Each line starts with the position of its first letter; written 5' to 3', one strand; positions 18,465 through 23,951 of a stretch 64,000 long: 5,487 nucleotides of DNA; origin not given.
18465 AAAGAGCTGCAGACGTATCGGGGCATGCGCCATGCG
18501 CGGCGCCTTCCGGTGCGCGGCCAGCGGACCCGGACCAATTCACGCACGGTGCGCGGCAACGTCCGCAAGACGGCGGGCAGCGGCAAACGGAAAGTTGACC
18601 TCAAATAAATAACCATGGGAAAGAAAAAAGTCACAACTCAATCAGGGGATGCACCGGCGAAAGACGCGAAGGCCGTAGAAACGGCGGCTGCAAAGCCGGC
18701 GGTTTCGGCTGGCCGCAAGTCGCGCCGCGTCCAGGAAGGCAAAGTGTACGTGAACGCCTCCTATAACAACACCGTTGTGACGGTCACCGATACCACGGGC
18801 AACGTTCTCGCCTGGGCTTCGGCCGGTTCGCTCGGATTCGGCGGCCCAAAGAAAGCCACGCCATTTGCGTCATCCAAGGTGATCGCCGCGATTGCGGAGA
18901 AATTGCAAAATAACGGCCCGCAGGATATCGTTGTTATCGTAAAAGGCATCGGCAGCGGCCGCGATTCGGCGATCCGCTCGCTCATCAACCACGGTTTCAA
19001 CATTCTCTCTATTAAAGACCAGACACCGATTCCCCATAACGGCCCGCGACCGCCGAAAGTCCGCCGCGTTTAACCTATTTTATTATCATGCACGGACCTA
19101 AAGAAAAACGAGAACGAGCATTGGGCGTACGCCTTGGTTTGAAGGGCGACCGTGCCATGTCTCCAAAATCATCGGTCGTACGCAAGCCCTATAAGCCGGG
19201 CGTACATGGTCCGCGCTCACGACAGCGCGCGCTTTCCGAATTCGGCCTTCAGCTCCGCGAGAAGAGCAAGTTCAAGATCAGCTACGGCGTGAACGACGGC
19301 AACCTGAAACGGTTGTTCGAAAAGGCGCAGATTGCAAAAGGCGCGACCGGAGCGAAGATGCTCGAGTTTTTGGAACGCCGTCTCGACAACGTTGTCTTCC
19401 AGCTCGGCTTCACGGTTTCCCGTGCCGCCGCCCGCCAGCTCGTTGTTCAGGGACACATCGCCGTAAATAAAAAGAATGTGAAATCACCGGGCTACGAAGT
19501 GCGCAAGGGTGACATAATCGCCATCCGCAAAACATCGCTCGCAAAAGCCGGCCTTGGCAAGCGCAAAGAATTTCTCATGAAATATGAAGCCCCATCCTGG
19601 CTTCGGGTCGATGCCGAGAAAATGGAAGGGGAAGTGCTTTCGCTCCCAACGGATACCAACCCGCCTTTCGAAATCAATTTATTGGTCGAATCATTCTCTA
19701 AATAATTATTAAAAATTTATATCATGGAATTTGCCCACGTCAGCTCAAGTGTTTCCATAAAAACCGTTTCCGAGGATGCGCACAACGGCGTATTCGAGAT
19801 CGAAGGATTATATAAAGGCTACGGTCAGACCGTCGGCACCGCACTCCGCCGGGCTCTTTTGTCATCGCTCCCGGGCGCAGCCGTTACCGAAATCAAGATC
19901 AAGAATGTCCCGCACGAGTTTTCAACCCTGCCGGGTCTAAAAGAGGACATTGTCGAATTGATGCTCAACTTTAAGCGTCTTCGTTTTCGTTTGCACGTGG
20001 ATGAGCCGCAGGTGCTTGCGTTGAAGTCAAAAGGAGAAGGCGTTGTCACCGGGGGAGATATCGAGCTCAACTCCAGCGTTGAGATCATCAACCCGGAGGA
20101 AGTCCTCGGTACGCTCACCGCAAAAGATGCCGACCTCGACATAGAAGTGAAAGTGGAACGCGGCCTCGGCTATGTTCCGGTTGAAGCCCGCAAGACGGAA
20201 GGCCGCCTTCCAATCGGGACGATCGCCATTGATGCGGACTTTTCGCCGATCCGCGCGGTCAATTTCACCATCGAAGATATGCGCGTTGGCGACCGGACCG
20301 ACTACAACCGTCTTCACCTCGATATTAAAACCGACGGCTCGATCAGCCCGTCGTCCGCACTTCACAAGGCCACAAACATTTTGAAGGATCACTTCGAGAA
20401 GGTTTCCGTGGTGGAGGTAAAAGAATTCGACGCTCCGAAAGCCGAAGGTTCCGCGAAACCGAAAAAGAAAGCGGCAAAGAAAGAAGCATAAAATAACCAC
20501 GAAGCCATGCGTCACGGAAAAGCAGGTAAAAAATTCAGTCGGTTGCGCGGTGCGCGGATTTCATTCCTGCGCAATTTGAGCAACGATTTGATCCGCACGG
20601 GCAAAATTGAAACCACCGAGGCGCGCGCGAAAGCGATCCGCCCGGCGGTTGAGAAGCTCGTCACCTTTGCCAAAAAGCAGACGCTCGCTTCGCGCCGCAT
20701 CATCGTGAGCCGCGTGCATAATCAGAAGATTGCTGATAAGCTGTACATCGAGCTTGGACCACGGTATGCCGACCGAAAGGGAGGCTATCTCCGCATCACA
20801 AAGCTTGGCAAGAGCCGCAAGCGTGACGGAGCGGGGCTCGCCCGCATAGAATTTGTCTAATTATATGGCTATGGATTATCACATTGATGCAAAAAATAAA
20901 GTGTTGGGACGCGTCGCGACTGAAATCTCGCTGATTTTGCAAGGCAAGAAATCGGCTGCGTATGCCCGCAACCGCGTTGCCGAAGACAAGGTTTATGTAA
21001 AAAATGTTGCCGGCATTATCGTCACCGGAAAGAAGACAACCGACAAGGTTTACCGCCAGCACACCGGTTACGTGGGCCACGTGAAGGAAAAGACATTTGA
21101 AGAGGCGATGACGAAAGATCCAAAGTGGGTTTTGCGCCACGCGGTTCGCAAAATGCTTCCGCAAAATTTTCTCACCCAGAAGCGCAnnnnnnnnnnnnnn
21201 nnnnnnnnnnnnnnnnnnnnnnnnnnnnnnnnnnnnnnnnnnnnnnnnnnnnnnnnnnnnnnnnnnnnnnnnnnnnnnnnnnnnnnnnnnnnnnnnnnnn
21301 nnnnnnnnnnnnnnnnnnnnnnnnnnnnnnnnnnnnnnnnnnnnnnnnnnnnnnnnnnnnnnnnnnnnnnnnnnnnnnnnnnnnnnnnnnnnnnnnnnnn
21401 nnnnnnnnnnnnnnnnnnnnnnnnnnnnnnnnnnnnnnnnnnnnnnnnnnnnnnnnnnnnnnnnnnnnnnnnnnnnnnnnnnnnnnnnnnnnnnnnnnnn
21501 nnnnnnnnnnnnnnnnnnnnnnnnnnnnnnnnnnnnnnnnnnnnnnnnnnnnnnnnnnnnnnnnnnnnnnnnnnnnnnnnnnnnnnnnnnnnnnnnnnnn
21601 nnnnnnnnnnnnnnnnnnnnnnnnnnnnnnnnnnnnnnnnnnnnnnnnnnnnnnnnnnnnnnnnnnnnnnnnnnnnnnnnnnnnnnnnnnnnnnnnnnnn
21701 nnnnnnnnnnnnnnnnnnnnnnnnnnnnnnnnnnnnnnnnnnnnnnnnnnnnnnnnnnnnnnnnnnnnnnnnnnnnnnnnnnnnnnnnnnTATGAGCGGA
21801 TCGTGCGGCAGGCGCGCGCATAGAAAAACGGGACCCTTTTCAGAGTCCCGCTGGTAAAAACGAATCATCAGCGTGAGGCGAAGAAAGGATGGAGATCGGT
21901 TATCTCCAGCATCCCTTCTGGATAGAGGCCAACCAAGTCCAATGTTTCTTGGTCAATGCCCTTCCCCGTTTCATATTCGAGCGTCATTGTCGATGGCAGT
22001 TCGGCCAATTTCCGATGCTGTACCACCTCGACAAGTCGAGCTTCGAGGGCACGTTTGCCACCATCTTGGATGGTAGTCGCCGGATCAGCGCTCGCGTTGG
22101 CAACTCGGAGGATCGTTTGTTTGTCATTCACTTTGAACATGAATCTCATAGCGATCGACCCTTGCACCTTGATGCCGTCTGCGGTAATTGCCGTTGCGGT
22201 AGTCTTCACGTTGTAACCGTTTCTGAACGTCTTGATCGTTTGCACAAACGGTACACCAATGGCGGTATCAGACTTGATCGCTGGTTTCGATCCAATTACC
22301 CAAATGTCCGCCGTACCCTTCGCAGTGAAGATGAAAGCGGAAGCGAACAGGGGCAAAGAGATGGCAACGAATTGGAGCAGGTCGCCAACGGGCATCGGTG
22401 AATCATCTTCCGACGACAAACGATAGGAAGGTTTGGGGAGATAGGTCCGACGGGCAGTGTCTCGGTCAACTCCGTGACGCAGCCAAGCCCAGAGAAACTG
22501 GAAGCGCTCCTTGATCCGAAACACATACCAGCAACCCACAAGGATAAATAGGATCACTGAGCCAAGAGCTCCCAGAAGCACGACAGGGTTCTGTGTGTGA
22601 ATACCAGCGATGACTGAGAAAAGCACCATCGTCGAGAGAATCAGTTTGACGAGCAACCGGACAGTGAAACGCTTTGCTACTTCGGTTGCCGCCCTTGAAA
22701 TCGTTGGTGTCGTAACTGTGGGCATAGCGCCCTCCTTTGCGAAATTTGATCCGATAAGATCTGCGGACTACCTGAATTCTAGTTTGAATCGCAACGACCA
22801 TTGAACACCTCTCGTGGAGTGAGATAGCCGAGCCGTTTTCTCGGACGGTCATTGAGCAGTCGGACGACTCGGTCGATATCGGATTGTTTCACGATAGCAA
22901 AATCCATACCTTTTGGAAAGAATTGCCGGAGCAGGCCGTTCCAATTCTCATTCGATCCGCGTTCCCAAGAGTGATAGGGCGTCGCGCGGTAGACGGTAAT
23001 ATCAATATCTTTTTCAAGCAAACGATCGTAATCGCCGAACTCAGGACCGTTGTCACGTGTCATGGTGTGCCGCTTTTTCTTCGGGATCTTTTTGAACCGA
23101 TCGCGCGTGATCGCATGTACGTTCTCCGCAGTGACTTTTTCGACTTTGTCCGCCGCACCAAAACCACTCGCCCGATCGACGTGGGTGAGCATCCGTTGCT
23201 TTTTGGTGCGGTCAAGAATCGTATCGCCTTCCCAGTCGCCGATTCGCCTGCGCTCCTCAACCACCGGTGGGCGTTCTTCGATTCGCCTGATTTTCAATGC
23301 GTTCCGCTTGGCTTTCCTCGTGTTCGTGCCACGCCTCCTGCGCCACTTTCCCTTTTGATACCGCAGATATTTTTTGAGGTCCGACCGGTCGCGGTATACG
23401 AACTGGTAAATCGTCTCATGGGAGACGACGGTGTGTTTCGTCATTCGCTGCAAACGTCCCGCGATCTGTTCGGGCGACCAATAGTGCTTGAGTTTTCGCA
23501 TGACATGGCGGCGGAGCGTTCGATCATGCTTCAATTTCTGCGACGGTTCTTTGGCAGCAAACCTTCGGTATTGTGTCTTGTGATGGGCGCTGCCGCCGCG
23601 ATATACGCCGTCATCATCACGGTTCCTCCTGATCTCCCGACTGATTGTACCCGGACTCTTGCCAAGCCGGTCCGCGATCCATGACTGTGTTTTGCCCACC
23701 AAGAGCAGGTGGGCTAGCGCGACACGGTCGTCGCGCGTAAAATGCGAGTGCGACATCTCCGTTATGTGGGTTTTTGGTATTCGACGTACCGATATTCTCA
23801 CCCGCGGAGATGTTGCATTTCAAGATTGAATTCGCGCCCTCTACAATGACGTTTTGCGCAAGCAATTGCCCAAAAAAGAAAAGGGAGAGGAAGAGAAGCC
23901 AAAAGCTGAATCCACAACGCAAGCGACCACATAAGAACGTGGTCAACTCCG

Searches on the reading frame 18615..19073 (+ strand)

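Call 62: search_protein_families(library=pfam, proteins=[window:18615-19073:+], max_evalue=0.001)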
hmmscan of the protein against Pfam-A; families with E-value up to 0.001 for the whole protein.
window:18615-19073:+ (152 aa): 1 family
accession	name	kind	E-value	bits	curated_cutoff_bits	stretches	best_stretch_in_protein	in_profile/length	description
PF00411.24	Ribosomal_S11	-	3.1e-34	118.1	25.1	1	42-151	1-110/110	Ribosomal protein S11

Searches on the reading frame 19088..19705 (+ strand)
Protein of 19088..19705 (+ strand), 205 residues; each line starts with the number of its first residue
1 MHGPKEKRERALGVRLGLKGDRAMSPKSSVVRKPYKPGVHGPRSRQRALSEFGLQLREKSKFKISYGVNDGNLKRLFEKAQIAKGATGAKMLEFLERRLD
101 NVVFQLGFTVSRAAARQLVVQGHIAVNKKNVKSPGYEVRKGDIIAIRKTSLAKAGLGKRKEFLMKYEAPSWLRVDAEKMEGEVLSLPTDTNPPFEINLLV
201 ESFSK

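Call 62: search_protein_families(library=pfam, proteins=[window:19088-19705:+], max_evalue=0.001)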
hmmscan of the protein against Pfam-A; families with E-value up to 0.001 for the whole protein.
window:19088-19705:+ (205 aa): 2 families
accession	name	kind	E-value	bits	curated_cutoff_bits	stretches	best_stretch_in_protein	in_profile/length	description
PF00163.24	Ribosomal_S4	-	1e-17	65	23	1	2-96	3-95/95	Ribosomal protein S4/S9 N-terminal domain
PF01479.30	S4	-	1.2e-16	60.6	22.8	1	97-144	1-48/48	S4 domain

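Call 87: list_cluster_members(proteins=[window:19088-19702:+, window:56483-57025:+, window:11452-12699:+, P0151, P0001])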
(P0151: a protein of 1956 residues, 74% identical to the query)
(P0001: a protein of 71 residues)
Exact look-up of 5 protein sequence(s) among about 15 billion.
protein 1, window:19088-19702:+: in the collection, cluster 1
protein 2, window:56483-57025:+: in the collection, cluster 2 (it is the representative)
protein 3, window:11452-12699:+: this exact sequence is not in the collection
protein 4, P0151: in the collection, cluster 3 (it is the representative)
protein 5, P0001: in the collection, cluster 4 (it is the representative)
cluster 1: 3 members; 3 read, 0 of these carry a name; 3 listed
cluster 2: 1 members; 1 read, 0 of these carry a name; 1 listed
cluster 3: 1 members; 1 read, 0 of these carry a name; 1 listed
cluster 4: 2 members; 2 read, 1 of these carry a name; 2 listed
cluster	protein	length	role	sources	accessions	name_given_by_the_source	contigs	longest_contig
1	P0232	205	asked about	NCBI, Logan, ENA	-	-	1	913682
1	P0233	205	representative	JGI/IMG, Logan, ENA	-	-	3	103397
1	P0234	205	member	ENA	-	-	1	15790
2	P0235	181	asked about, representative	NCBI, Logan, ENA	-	-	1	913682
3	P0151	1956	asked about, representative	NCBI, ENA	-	-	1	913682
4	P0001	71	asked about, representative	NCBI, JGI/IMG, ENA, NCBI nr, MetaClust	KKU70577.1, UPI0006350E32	MAG: hypothetical protein UX94_C0004G0041 [Parcubacteria group bacterium ... | status=active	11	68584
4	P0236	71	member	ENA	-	-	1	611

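Call 90: find_encoding_contigs(protein=P0233, flank=10000, max_places=4)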
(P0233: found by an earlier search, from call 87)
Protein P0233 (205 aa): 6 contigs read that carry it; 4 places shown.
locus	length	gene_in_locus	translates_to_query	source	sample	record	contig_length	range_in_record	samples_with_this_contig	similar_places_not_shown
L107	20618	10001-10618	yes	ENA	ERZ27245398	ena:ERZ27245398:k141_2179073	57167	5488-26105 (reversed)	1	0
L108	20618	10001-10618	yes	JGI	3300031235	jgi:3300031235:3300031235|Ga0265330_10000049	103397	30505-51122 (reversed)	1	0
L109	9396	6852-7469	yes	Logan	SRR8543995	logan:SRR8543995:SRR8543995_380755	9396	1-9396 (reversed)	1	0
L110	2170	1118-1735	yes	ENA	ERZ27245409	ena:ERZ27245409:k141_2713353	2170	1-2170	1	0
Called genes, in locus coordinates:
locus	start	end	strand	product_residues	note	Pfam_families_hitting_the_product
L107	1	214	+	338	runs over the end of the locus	PF00188:CAP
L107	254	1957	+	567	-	PF01807:Zn_ribbon_DnaG, PF08275:DNAG_N, PF01751:Toprim, PF13155:Toprim_2, PF13662:Toprim_4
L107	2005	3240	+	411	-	PF03979:Sigma70_r1_1, PF00140:Sigma70_r1_2, PF04542:Sigma70_r2, PF04539:Sigma70_r3, PF04545:Sigma70_r4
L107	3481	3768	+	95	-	PF15919:HicB_lk_antitox, PF21748:UPF0150 (weak)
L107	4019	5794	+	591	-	PF01411:tRNA-synt_2c, PF07973:tRNA_SAD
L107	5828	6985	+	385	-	-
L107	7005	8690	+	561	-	-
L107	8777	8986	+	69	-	PF01176:eIF-1a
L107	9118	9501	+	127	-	PF00416:Ribosomal_S13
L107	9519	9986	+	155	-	PF00411:Ribosomal_S11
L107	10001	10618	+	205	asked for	PF00163:Ribosomal_S4, PF01479:S4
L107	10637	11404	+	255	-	PF01193:RNA_pol_L, PF01000:RNA_pol_A_bac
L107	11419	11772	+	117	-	PF01196:Ribosomal_L17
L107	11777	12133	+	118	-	PF00572:Ribosomal_L13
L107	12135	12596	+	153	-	PF00380:Ribosomal_S9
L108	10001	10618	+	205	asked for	PF00163:Ribosomal_S4, PF01479:S4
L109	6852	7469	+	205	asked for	PF00163:Ribosomal_S4, PF01479:S4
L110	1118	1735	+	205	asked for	PF00163:Ribosomal_S4, PF01479:S4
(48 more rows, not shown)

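Call 100: find_encoding_contigs(protein=P0234, flank=10000, max_places=4)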
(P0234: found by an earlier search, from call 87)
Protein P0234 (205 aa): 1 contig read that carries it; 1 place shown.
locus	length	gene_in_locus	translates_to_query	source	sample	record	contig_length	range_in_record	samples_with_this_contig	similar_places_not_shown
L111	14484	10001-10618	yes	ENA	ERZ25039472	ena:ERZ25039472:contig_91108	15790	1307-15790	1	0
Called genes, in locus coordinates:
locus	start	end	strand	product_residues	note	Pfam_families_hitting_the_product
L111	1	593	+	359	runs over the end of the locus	PF00188:CAP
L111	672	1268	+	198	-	PF01807:Zn_ribbon_DnaG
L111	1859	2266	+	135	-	-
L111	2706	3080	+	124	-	PF00140:Sigma70_r1_2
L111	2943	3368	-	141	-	-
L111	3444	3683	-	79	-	-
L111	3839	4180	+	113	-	PF01411:tRNA-synt_2c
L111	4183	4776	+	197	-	PF01411:tRNA-synt_2c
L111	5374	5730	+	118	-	PF07973:tRNA_SAD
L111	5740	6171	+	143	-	-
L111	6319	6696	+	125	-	-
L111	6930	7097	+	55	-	-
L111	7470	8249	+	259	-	-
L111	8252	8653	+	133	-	-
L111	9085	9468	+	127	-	PF00416:Ribosomal_S13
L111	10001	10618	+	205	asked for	PF00163:Ribosomal_S4, PF01479:S4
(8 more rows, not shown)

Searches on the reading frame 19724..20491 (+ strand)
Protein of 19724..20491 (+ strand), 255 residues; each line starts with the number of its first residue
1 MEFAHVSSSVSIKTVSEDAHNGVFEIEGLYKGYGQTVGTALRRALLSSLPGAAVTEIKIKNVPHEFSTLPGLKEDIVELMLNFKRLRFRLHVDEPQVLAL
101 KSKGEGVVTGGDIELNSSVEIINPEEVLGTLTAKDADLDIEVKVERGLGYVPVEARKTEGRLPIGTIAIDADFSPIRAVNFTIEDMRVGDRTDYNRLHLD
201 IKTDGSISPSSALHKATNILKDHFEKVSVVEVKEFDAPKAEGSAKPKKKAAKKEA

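Call 62: search_protein_families(library=pfam, proteins=[window:19724-20491:+], max_evalue=0.001)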
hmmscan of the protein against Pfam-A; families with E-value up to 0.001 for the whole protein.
window:19724-20491:+ (255 aa): 2 families
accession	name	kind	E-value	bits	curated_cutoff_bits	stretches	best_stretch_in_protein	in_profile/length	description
PF01000.31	RNA_pol_A_bac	-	4.6e-28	98.3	33.9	1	57-174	1-119/119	RNA polymerase Rpb3/RpoA insert domain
PF01193.29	RNA_pol_L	-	7.4e-20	70.9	24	1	30-224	4-74/74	RNA polymerase Rpb3/Rpb11 dimerisation domain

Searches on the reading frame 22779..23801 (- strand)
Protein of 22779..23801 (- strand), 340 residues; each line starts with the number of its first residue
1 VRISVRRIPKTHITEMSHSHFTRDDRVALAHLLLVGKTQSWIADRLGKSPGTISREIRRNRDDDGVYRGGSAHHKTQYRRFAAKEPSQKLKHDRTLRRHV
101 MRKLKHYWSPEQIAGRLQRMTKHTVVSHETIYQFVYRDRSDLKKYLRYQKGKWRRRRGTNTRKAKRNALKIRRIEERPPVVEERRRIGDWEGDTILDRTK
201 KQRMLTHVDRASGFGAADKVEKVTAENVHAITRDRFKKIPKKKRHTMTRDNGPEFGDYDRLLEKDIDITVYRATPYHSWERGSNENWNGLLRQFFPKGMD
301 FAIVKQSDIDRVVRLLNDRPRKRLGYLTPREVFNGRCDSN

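Call 61: search_protein_families(library=pfam, proteins=[window:22779-23801:-], max_evalue=0.001)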
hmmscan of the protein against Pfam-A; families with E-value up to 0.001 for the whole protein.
window:22779-23801:- (340 aa): 4 families
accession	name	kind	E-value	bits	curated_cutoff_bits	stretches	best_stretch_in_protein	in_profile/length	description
PF13936.12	HTH_38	-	7e-11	42.1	27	1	18-60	2-44/44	Helix-turn-helix domain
PF13384.12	HTH_23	-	1e-07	32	24.6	0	23-62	4-43/50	Homeodomain-like domain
PF00665.32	rve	-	5.6e-05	23.8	32.6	1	187-277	5-101/102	Integrase core domain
PF13565.12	HTH_32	-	0.00014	22.7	33.7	1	52-134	1-72/73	Homeodomain-like domain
